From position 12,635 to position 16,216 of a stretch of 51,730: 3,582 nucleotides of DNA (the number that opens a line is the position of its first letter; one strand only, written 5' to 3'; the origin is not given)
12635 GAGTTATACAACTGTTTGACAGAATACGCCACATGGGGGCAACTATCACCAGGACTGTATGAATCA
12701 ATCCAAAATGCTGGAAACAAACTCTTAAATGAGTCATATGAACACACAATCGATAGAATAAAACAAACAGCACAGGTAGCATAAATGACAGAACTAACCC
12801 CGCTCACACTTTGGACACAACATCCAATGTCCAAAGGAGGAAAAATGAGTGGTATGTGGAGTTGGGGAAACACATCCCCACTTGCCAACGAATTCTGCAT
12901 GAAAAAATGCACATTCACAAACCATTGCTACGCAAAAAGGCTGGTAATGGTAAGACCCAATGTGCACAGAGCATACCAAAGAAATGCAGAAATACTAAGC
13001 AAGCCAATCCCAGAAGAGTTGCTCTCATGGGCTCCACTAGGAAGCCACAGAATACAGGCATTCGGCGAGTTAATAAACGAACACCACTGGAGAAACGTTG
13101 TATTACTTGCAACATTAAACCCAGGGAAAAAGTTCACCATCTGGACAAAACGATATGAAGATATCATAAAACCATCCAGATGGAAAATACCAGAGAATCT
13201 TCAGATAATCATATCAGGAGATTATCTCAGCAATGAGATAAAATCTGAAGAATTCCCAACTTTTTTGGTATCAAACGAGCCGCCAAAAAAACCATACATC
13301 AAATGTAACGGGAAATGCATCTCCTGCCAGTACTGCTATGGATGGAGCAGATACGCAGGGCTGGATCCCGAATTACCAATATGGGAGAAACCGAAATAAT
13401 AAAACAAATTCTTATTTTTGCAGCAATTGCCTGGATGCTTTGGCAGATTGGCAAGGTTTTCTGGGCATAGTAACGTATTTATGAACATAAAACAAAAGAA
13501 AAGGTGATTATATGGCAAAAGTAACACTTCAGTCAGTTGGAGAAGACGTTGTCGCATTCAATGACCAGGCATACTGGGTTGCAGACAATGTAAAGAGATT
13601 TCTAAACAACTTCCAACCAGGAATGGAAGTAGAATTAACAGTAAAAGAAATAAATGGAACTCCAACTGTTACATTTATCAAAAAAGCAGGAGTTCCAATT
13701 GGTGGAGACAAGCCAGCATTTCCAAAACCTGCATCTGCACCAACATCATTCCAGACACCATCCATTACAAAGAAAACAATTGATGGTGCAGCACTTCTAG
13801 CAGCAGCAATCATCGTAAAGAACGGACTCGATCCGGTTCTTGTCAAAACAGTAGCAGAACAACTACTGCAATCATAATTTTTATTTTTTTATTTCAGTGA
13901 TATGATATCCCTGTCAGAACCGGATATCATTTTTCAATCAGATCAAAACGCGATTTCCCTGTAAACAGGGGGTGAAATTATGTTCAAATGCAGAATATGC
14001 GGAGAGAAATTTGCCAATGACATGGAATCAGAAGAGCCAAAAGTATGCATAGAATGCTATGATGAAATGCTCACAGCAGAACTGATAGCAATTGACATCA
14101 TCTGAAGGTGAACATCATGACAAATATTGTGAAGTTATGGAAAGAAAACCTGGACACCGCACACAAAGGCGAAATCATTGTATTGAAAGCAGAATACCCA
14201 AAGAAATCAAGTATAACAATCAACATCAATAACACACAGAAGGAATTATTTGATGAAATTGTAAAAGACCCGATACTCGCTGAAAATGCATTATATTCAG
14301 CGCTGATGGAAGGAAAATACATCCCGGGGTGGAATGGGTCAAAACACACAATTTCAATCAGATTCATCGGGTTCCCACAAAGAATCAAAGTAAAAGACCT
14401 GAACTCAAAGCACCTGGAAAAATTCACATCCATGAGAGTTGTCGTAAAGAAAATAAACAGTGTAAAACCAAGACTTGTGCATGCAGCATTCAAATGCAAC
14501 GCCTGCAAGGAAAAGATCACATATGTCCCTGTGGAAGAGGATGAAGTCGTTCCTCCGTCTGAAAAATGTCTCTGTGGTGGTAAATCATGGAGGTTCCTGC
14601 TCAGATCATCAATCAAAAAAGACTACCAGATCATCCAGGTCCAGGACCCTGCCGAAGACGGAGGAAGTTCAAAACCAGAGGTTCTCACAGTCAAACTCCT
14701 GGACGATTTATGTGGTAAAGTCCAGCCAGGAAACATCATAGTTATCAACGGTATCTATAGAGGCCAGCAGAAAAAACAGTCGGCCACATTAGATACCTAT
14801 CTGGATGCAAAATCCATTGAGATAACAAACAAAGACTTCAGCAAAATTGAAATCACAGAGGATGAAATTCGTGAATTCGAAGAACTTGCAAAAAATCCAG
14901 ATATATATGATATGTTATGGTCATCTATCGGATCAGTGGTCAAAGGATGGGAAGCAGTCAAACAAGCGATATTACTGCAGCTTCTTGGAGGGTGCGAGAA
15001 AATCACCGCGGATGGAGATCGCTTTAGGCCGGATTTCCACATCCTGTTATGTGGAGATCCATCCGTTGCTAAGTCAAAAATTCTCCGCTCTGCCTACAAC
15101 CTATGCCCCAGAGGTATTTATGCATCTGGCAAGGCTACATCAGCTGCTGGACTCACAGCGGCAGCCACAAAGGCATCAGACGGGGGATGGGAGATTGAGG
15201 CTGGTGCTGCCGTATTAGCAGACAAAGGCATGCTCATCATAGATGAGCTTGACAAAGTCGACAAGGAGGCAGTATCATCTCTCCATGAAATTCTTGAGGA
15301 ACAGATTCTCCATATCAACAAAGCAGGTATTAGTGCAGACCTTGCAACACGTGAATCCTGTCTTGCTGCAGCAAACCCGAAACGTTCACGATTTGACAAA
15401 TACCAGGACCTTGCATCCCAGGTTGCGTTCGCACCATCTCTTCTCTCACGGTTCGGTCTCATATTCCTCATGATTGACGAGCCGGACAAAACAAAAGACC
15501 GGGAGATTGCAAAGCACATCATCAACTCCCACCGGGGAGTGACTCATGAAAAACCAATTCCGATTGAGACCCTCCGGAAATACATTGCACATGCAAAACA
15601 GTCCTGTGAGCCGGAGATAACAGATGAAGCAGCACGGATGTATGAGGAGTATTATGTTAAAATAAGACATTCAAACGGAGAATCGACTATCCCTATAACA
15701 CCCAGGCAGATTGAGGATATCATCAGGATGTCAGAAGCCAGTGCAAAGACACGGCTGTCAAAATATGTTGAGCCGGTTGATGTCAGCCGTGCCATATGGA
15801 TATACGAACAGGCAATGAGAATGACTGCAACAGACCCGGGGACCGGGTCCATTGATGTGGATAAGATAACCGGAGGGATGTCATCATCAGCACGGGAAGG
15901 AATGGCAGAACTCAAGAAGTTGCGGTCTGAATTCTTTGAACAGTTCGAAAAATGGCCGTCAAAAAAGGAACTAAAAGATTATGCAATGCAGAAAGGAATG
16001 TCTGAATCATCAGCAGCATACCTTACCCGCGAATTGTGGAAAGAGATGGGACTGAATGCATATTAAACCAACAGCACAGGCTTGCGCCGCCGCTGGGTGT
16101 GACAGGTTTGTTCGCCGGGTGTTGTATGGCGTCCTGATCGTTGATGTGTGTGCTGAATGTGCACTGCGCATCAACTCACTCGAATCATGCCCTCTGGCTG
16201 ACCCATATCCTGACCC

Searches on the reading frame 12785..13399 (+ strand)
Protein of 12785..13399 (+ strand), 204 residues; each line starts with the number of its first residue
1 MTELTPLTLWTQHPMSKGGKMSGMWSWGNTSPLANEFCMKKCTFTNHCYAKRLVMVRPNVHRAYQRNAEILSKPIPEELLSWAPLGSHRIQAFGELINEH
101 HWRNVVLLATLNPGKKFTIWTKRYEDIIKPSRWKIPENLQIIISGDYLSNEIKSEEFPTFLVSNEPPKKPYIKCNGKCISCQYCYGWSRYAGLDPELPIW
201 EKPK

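Call 96: search_protein_families(library=pfam, proteins=[window:12785-13399:+], max_evalue=0.01)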
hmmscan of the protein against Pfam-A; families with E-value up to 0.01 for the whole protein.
window:12785-13399:+ (204 aa): 1 family
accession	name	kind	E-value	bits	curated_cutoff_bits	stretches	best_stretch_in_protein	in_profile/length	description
PF17338.8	GP88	-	5.4e-06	26.9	24.4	1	29-147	36-162/230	Gene product 88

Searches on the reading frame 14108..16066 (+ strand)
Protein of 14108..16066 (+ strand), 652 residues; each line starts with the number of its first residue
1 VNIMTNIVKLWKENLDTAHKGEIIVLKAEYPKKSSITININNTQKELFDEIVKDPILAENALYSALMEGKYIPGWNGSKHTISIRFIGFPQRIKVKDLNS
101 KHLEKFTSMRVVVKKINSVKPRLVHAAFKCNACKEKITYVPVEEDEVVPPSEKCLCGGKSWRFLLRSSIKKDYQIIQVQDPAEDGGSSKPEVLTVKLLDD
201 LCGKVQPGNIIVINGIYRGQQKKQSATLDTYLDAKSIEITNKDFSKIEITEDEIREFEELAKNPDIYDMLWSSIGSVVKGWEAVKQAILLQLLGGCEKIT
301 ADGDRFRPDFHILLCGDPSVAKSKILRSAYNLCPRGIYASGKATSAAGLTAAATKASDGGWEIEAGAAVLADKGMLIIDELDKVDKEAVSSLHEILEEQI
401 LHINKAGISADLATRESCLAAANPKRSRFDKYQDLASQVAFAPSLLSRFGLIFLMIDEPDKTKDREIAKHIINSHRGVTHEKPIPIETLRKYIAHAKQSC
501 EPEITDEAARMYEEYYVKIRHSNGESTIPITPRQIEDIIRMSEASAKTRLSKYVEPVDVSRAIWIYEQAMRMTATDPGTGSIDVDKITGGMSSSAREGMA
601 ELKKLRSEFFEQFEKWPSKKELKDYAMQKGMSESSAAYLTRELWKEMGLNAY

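Call 28: search_protein_families(library=pfam, proteins=[window:14108-16066:+], max_evalue=0.01)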
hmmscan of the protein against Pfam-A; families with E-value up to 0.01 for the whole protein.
window:14108-16066:+ (652 aa): 6 families
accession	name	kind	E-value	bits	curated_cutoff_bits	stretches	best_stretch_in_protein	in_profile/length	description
PF00493.29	MCM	-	5.6e-77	258.3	23.3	1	254-475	2-224/224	MCM P-loop domain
PF17855.7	MCM_lid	-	8.3e-24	84.3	27.4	1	487-569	1-86/87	MCM AAA-lid domain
PF17207.9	MCM_OB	-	1.2e-17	64.3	24.8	1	95-218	2-123/126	MCM OB domain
PF07728.20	AAA_5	-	4.4e-08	33.7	22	1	311-426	1-125/139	AAA domain (dynein-related subfamily)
PF01078.27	Mg_chelatase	-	7.7e-08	32.4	20.3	1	359-427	93-161/207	Magnesium chelatase, subunit ChlI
PF25278.1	DUF7872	-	0.0074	16.2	26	0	40-72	26-58/224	Domain of unknown function (DUF7872)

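Call 30: find_related_loci(query=window:14108-16063:+, collection=genome_contigs, flank=3000)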
Query window:14108-16063:+ (652 aa) in genome_contigs; peptide patterns used: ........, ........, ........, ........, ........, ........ (x = any residue, [..] = any of these).
28 stretches matched a pattern, but none encodes a relative of the query by tblastn (E <= 1e-3).

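Call 71: search_dna_similar(query=window:14108-16063:+, collection=phages, mode=protein, max_evalue=0.00001, max_rows=15)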
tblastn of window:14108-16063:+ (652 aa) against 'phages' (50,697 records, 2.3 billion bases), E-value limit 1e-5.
Records with a match: 19; places in all: 19; records where one place covers at least 80% of the query: 15.
Best place of each record, by identity: <60% 19.
By first word of the organism name: Halorubrum 6; Haloarcula 4; Thermococcus 3; Methanocaldococcus 2; Haloferax 2; Altiarchaeum 1; Haloarchaeal 1.
By host as written in the record: Halorubrum sp. 4; - 3; Methanocaldococcus fervens 2; Haloferax sp. LR2-5 2; Haloarcula sinaiiensis 2; Thermococcus sp. 'Bio pl 0405IT2' 2; Halorubrum sp. BL36 1; Natrinema thermotolerans A29 1; and 2 more.
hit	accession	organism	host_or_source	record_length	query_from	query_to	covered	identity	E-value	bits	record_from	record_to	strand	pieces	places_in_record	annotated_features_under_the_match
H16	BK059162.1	Altiarchaeum virus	groundwater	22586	21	646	96%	30.0%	4e-59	221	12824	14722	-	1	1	mini-chromosome maintainance protein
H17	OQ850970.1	Halorubrum tailed virus BLv36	Halorubrum sp. BL36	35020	2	589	90%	30.8%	9e-53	202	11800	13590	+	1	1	hypothetical protein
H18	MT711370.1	Methanocaldococcus fervens tailed virus 1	Methanocaldococcus fervens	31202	93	633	83%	31.2%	3e-52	201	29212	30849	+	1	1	hypothetical protein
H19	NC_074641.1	Methanocaldococcus fervens tailed virus 1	Methanocaldococcus fervens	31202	93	633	83%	31.2%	3e-52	201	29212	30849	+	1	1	hypothetical protein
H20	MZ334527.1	Haloarcula tailed virus 3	Halorubrum sp.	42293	2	574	88%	28.8%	2e-50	195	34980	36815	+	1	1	MCM helicase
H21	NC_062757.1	Haloarcula tailed virus 3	Halorubrum sp.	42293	2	574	88%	28.8%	2e-50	195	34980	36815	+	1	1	DNA helicase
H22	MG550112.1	Haloferax tailed virus 1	Haloferax sp. LR2-5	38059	8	576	87%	28.2%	1e-50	196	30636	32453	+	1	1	MCM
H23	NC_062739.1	Haloferax tailed virus 1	Haloferax sp. LR2-5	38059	8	576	87%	28.2%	1e-50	196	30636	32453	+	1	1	DNA helicase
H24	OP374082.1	Haloarchaeal virus HJTV-4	Natrinema thermotolerans A29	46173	106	609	77%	31.2%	3e-63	233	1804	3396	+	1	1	AAA family ATPase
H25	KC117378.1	Haloarcula sinaiiensis tailed virus 1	Haloarcula sinaiiensis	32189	5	615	94%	25.5%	1e-40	166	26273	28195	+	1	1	45: MCM DNA helicase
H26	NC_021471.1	Haloarcula sinaiiensis tailed virus 1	Haloarcula sinaiiensis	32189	5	615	94%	25.5%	1e-40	166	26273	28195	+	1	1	45: DNA helicase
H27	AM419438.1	Halorubrum virus BJ1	hypersaline lake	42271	113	647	82%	28.7%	2e-50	195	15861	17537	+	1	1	hypothetical protein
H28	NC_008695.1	Halorubrum virus BJ1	hypersaline lake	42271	113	647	82%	28.7%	2e-50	195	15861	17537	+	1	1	DNA helicase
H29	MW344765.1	Halorubrum virus Humcor1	Halorubrum coriense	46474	104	648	84%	27.7%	2e-41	168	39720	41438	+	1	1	mcm: minichromosome maintenance protein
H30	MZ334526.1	Halorubrum tailed virus 29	Halorubrum sp.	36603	6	563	86%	25.2%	3e-34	146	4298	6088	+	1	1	MCM helicase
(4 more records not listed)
